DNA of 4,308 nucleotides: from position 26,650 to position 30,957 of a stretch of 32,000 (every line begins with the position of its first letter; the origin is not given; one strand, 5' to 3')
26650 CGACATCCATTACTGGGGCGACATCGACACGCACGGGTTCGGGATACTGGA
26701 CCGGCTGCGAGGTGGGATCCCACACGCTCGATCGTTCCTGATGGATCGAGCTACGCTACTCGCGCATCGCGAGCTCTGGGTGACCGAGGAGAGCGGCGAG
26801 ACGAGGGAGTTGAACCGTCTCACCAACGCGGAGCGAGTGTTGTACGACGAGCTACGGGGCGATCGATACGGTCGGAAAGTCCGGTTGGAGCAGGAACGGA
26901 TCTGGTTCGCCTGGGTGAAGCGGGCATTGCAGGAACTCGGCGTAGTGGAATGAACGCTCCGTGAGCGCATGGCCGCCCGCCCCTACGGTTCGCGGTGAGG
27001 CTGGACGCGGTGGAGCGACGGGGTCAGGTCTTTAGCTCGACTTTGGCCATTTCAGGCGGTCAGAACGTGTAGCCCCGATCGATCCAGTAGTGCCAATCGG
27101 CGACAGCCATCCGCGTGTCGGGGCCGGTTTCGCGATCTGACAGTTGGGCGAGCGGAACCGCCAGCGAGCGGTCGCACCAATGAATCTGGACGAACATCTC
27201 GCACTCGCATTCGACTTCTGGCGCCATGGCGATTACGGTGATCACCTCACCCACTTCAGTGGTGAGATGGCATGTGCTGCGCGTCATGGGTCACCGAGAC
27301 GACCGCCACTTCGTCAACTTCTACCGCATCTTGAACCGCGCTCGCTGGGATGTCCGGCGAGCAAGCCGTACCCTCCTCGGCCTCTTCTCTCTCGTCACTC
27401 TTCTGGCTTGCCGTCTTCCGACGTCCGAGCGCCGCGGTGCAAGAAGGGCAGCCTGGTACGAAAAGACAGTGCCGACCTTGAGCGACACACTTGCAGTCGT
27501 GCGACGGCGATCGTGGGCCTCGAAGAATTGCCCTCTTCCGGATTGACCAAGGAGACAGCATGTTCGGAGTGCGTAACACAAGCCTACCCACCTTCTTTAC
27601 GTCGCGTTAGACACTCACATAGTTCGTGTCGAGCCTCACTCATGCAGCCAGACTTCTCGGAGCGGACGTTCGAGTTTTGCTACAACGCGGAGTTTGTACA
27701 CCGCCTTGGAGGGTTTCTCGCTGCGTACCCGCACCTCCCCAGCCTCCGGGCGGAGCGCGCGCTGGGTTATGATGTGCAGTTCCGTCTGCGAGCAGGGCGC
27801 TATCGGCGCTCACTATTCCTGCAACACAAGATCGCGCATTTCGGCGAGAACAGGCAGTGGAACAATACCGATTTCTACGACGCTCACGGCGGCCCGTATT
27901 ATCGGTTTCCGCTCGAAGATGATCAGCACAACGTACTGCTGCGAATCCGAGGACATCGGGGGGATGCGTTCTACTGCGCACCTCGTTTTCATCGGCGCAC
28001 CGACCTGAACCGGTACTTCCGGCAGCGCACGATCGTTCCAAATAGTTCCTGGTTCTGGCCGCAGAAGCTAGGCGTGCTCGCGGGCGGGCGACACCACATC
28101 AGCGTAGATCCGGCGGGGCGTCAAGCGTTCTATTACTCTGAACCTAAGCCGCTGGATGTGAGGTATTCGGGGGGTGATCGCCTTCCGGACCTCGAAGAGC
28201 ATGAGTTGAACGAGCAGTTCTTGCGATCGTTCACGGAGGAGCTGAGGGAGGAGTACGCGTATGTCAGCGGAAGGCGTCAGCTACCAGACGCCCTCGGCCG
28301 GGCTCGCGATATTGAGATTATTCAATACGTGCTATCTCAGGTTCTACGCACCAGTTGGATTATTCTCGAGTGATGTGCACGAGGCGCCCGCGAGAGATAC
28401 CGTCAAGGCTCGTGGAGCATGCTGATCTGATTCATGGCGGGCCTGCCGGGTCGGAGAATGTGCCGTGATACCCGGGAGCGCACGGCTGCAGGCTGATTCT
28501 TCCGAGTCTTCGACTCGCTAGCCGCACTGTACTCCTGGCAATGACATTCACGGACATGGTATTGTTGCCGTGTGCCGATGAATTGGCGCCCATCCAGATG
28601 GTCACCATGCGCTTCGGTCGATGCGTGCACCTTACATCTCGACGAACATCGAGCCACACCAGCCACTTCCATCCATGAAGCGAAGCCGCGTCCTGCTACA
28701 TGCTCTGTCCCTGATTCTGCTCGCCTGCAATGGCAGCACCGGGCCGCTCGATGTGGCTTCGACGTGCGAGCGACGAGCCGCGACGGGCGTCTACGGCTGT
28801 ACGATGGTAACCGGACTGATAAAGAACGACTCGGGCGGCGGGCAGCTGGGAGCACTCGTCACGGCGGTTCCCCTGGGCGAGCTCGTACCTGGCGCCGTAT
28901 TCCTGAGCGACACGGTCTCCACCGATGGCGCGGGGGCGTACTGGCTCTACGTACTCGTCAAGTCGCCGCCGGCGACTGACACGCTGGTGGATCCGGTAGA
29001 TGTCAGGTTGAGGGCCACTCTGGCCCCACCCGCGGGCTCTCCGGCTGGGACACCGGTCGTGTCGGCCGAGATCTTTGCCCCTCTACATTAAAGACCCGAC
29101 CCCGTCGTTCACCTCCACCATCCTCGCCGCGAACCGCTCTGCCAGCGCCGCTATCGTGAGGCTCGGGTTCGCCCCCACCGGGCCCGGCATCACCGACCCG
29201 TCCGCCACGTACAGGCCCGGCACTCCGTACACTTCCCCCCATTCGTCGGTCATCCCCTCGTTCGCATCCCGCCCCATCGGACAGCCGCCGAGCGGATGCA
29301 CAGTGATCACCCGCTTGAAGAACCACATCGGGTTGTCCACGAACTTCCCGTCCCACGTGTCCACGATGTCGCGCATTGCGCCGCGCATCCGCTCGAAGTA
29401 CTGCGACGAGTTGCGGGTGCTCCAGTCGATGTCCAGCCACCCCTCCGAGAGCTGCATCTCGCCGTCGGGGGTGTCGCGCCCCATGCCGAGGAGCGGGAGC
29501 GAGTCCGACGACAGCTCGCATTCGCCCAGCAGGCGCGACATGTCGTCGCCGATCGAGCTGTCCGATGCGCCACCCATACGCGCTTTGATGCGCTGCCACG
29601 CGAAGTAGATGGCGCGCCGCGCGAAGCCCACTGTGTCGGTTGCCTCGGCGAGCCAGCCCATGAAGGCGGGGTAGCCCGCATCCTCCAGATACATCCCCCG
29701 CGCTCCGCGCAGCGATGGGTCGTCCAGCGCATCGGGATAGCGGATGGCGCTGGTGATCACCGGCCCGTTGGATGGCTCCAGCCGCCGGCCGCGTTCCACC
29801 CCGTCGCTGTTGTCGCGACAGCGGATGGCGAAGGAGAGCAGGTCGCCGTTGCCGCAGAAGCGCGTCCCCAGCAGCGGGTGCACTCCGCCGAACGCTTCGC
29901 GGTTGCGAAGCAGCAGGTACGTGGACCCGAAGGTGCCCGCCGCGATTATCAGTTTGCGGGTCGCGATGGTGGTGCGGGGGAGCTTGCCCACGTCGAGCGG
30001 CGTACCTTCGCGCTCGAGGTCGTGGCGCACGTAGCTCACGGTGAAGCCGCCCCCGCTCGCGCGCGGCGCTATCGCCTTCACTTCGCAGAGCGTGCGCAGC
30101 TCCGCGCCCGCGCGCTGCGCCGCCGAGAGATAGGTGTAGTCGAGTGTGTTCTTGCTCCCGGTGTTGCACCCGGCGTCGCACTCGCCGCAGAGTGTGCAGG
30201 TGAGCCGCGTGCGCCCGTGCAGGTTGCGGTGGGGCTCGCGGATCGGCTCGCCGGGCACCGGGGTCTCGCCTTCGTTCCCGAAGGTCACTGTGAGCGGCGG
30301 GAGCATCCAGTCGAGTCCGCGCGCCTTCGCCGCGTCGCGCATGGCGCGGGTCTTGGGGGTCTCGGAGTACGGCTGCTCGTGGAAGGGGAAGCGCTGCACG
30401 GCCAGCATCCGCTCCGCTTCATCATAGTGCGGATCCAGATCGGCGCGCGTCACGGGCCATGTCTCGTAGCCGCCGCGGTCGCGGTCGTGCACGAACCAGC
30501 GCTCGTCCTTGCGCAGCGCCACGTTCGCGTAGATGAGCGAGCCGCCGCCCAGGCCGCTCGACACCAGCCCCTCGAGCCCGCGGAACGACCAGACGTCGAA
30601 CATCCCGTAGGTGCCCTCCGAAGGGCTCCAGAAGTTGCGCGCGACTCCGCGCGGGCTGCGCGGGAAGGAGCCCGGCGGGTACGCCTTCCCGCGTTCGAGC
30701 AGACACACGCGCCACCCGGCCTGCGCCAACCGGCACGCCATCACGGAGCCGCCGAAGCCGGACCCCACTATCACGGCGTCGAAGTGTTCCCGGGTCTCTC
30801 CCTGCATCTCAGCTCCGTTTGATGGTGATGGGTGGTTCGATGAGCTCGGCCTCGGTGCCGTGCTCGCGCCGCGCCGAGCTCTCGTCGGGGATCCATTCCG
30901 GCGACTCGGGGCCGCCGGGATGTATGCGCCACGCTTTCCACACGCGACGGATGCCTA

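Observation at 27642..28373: Orphan 243-aa ORF with a PD-(D/E)xK-like motif at the distal end of the island: candidate uncharacterised single-gene defence or nuclease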

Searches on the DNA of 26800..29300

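Call 124: search_with_rna_model(model_id=R1, source=window, start=26800, end=29300, filters=off, max_evalue=10, show_alignments=2)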
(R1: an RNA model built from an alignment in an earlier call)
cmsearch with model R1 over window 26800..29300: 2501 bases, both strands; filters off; matches with E-value up to 10: 12.
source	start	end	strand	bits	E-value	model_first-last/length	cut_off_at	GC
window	27661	27698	-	6.5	1.6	1-78/78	no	0.5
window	29128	29173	+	6.3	1.8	1-78/78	no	0.72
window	27244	27268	-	6.3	1.9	1-78/78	no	0.52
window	27737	27767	+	5.5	2.9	1-78/78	no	0.84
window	29191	29251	+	5.1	3.5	1-78/78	no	0.69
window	26981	27092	-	4.6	4.8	1-78/78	no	0.62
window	28974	29008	+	4.3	5.5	1-78/78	no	0.57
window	27244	27268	+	4.1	6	1-78/78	no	0.52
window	28974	29008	-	4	6.5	1-78/78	no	0.57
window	27582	27612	+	3.9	6.8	1-78/78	no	0.55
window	29128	29173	-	3.5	8.5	1-78/78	no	0.72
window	27571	27612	-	3.3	9.6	1-78/78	no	0.52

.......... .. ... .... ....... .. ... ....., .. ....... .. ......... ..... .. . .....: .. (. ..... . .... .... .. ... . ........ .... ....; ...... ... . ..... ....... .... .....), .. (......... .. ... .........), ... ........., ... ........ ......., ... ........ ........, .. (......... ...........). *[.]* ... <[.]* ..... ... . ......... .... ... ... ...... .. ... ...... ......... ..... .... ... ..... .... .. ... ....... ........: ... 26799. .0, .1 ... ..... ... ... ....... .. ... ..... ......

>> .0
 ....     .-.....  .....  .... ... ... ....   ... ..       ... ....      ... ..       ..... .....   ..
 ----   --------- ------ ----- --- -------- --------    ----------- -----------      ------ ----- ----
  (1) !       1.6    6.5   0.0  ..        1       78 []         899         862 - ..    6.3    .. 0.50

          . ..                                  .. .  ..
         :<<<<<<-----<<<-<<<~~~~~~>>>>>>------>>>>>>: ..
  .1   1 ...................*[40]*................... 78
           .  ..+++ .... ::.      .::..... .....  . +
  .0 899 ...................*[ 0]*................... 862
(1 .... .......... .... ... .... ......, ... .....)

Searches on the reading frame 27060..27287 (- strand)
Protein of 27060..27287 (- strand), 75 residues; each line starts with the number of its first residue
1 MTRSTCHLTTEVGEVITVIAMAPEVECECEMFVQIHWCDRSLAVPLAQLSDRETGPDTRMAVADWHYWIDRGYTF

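Call 20: search_protein_families(library=pfam, proteins=[window:27060-27287:-], max_evalue=0.01)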
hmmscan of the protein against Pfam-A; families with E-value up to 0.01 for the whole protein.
window:27060-27287:- (75 aa): 1 family
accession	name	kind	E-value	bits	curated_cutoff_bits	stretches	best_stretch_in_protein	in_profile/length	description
PF11535.13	Calci_bind_CcbP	-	3.1e-14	53.8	21.5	1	10-69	46-105/105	Calcium binding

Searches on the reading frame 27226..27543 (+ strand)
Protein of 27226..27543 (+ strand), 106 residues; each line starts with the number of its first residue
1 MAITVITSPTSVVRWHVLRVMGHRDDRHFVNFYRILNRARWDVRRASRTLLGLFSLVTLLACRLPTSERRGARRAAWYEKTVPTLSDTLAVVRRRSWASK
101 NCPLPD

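Call 5: search_protein_families(library=pfam, proteins=[window:27226-27543:+], max_evalue=1)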
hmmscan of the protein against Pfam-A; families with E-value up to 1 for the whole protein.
window:27226-27543:+ (106 aa): 0 families

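Call 103: search_dna_similar(query=window:27226-27543:+, collection=plasmids, mode=protein, max_evalue=0.001, max_rows=8)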
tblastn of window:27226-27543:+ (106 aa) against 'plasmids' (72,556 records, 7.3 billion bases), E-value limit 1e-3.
Records with a match: 19; places in all: 23; records where one place covers at least 80% of the query: 0.
Best place of each record, by identity: <60% 19.
By first word of the organism name: Roseomonas 14; Microvirga 3; Gloeocapsa 1; Methylobacterium 1.
By predicted mobility (MOB-suite, as given by PLSDB): non-mobilizable 17; mobilizable 1; conjugative 1.
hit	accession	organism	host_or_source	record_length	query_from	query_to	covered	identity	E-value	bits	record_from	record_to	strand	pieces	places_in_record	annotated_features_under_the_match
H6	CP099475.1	Roseomonas mucosa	Human skin,single cell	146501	61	101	39%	56.1%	5e-4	44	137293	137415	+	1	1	transposase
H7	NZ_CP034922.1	Roseomonas mucosa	Homo sapiens,tissue sample,Clinical, ...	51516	61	101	39%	56.1%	5e-4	44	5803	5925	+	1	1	transposase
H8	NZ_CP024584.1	Roseomonas sp. FDAARGOS_362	Homo sapiens,peripheral Blood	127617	61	101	39%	56.1%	5e-4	44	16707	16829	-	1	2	transposase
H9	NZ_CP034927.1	Roseomonas mucosa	Homo sapiens,tissue sample,Clinical, ...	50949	61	101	39%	56.1%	5e-4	44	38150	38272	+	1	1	transposase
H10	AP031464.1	Roseomonas mucosa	Homo sapiens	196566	61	101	39%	56.1%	5e-4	44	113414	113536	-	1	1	hypothetical protein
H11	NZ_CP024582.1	Roseomonas sp. FDAARGOS_362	Homo sapiens,peripheral Blood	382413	61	101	39%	56.1%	5e-4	44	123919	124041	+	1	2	transposase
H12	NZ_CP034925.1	Roseomonas mucosa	Homo sapiens,tissue sample,Clinical, ...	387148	61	101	39%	56.1%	5e-4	44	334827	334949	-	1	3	transposase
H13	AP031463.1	Roseomonas mucosa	Homo sapiens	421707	61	101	39%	56.1%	5e-4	44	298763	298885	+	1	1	hypothetical protein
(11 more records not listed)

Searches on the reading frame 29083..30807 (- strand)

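Call 20: search_protein_families(library=pfam, proteins=[window:29083-30807:-], max_evalue=0.01)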
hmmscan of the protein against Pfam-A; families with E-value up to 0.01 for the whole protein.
window:29083-30807:- (574 aa): 6 families
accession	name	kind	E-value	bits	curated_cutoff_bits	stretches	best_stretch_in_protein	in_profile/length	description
PF05199.19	GMC_oxred_C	-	2.3e-19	70.8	24.6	1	498-556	79-139/139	GMC oxidoreductase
PF00732.25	GMC_oxred_N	-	2.9e-10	40.8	23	1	204-301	111-199/218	GMC oxidoreductase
PF01266.30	DAO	-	1.2e-09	38.6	27.9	1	10-47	1-38/353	FAD dependent oxidoreductase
PF13450.12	NAD_binding_8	-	1.6e-05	25.5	21.9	1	13-40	1-28/68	NAD(P)-binding Rossmann-like domain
PF00890.30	FAD_binding_2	-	0.0007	19.3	20.4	1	10-41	1-32/414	FAD binding domain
PF07992.20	Pyr_redox_2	-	0.00082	19.3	26.1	1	10-44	2-36/291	Pyridine nucleotide-disulphide oxidoreductase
